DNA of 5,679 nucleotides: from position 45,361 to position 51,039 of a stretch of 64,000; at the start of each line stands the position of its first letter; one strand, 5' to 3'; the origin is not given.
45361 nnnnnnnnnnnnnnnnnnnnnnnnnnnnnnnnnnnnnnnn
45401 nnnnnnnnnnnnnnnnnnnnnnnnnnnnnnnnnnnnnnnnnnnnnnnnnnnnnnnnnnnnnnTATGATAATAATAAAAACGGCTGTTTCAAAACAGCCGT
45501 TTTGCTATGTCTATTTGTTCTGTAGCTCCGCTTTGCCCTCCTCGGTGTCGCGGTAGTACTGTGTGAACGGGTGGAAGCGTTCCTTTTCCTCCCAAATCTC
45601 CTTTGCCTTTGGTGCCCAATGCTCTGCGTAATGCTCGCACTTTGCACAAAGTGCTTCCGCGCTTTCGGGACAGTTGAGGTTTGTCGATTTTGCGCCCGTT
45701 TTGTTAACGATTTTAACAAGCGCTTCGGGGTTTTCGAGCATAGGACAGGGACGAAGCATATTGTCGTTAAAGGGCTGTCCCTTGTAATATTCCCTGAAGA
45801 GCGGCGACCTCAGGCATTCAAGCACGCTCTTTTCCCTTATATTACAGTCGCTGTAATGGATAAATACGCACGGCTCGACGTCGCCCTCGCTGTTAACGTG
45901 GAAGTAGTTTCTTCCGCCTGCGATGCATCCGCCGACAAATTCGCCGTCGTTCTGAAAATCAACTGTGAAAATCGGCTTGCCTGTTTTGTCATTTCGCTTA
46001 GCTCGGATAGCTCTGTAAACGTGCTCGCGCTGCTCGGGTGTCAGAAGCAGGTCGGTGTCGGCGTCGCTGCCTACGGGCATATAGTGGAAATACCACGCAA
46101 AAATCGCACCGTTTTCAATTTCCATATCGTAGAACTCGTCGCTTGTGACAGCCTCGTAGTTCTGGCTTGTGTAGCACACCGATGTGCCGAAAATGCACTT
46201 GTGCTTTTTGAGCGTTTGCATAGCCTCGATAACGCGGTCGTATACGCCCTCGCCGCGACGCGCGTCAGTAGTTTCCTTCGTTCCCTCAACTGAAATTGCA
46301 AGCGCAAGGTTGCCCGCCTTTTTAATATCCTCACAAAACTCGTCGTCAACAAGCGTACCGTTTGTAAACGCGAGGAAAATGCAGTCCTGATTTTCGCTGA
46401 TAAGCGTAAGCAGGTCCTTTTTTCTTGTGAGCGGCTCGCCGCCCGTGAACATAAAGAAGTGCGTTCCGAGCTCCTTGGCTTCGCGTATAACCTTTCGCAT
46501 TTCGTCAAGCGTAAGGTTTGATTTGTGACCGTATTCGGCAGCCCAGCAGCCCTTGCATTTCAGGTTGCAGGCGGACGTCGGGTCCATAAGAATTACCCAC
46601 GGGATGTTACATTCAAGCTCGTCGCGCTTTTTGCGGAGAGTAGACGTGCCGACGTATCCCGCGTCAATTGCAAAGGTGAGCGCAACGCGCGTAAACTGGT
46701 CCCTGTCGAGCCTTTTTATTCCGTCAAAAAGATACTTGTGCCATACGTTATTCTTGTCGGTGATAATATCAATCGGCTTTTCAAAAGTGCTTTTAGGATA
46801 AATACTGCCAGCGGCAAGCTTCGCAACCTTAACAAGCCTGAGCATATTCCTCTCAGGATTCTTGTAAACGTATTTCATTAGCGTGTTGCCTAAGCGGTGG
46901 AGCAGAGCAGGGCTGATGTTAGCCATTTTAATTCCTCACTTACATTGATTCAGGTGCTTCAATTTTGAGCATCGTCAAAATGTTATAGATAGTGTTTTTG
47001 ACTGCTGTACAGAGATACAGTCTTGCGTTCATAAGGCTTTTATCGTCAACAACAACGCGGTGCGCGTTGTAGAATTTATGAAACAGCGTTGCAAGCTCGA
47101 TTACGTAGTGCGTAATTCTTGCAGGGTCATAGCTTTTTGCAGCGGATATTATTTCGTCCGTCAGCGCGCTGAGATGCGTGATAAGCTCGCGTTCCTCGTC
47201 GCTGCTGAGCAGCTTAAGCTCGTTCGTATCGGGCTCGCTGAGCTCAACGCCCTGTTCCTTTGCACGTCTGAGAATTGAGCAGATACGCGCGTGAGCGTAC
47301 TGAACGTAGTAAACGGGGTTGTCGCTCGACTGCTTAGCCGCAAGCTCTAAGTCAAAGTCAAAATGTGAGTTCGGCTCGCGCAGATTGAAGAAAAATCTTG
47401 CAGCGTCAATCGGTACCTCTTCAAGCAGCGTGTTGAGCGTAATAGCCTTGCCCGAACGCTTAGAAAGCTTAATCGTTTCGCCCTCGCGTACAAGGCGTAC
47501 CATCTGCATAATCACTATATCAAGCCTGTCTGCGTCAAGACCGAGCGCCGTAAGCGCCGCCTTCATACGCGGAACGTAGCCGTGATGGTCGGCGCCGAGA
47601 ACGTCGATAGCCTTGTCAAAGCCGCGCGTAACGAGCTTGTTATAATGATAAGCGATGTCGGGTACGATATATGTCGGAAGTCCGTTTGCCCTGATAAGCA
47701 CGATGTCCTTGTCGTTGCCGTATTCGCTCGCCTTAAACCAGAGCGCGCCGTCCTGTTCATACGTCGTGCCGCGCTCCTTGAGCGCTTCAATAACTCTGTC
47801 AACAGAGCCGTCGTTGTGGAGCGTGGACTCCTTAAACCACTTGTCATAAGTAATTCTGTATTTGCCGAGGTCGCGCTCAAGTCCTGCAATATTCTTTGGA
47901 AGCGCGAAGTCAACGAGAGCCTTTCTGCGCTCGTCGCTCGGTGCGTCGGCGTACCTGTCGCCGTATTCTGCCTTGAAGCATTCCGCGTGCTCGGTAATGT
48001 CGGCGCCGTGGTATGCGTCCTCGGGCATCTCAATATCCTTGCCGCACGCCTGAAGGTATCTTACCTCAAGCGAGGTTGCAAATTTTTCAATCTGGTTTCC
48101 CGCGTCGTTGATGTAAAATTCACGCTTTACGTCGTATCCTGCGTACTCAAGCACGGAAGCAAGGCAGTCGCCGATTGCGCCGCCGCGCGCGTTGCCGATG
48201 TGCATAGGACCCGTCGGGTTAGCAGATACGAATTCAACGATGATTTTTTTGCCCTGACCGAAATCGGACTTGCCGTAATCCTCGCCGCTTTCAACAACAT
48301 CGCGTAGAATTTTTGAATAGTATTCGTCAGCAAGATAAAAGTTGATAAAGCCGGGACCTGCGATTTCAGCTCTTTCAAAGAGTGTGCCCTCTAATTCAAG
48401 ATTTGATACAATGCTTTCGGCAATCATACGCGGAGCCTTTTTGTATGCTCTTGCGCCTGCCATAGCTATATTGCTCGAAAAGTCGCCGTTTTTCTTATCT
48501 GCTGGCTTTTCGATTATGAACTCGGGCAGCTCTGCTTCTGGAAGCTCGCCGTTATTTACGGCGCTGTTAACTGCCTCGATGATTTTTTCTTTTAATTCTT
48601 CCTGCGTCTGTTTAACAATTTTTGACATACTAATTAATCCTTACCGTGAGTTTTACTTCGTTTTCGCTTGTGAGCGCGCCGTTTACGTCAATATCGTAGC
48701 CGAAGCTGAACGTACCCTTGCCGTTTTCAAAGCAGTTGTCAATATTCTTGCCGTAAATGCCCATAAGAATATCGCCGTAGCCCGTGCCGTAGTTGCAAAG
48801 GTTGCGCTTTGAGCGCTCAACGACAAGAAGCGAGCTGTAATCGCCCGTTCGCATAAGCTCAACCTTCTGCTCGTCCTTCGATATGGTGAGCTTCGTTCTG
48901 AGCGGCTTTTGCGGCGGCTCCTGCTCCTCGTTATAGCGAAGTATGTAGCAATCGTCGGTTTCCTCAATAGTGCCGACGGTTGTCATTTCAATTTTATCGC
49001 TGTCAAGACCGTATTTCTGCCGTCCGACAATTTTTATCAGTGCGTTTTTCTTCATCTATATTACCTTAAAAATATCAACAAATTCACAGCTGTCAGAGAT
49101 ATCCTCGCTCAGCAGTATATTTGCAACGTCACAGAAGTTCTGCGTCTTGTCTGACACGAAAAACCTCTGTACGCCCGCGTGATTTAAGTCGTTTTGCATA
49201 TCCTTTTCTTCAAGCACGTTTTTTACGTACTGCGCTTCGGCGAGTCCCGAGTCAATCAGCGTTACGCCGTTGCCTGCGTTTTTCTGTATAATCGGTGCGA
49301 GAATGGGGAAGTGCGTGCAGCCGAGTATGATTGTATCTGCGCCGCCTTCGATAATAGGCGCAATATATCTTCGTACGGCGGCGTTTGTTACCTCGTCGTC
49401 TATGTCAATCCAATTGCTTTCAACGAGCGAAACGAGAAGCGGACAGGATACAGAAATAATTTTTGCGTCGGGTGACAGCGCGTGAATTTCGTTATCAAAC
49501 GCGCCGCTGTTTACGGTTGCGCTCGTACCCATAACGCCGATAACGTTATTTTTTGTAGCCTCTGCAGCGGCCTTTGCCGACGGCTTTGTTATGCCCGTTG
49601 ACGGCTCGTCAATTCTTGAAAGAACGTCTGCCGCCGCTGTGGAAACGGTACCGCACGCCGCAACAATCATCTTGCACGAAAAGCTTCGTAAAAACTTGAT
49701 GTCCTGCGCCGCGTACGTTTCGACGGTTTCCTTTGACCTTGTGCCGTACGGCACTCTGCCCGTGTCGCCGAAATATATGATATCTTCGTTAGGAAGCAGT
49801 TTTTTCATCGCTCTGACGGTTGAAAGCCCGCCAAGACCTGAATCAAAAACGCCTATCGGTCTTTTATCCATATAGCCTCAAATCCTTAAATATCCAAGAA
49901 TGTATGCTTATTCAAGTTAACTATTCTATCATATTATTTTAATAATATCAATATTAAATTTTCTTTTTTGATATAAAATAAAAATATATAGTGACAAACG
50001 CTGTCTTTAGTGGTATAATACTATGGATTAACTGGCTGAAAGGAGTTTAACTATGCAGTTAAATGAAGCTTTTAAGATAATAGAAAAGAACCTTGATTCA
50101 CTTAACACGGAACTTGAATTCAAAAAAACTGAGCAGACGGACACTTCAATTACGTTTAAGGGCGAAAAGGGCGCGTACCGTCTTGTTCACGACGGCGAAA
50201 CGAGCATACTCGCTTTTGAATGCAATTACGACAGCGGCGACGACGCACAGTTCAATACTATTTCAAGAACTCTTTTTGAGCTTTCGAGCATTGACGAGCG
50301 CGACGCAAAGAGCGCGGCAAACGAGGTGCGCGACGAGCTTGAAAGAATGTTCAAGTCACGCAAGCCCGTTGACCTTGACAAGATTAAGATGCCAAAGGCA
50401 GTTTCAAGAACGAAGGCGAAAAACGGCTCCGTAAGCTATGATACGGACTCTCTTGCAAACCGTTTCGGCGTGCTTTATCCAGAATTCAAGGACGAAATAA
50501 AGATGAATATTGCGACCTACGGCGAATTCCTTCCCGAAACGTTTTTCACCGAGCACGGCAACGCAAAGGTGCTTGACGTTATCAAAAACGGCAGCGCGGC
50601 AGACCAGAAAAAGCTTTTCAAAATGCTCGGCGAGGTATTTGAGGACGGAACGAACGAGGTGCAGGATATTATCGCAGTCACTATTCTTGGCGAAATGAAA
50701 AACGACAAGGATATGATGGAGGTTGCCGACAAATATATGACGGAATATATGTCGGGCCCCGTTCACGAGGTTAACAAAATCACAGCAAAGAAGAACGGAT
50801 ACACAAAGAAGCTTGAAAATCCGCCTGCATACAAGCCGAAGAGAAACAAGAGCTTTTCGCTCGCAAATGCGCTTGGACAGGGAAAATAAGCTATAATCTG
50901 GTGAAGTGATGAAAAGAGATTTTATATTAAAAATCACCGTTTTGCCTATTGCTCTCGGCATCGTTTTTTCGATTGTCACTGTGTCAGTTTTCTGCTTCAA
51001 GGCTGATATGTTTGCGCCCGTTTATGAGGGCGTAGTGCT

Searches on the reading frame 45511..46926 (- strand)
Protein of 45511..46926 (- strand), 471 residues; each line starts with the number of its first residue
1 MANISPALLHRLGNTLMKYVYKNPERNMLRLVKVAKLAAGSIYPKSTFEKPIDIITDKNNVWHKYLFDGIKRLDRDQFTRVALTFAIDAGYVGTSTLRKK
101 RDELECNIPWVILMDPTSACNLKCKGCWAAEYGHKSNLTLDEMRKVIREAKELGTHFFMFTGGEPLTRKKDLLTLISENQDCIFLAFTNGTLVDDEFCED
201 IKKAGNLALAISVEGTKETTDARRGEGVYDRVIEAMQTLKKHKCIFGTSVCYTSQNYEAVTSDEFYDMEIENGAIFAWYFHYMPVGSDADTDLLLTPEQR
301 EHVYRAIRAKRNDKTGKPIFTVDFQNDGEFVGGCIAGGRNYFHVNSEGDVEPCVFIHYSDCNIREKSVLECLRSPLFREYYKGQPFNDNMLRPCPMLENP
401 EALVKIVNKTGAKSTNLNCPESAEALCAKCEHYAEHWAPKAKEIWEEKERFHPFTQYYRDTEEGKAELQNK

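Call 93: search_protein_families(library=pfam, proteins=[window:45511-46926:-], max_evalue=0.001)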
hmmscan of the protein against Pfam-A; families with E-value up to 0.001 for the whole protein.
window:45511-46926:- (471 aa): 3 families
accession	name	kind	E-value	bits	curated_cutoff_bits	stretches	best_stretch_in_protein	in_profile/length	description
PF04055.27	Radical_SAM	-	1.9e-23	83.9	29.5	1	116-258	3-157/166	Radical SAM superfamily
PF13353.11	Fer4_12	-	8.8e-06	26.5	22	1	118-180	13-78/137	4Fe-4S single cluster domain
PF13186.11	SPASM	-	0.00012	22.7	21.5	1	334-394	1-63/67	Iron-sulfur cluster-binding domain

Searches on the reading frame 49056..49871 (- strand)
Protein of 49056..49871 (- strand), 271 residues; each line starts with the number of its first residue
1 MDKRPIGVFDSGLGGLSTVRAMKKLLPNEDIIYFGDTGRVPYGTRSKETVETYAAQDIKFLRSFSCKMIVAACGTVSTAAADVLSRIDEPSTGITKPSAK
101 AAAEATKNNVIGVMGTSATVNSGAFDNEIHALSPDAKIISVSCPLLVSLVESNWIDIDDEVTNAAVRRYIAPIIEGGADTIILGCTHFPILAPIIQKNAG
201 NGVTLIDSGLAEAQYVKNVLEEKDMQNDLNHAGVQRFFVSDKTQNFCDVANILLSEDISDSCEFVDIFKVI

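Call 93: search_protein_families(library=pfam, proteins=[window:49056-49871:-], max_evalue=0.001)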
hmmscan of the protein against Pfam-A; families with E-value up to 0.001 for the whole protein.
window:49056-49871:- (271 aa): 1 family
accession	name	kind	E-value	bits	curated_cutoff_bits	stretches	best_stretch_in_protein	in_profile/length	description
PF01177.27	Asp_Glu_race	-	7.5e-22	78.6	31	1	19-214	13-209/211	Asp/Glu/Hydantoin racemase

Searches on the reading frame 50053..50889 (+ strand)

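Call 93: search_protein_families(library=pfam, proteins=[window:50053-50889:+], max_evalue=0.001)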
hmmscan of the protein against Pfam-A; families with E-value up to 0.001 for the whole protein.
window:50053-50889:+ (278 aa): 1 family
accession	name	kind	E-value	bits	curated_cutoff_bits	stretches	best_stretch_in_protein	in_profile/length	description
PF24722.1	DUF7674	-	2.1e-10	41.1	27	1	136-231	2-98/111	Domain of unknown function (DUF7674)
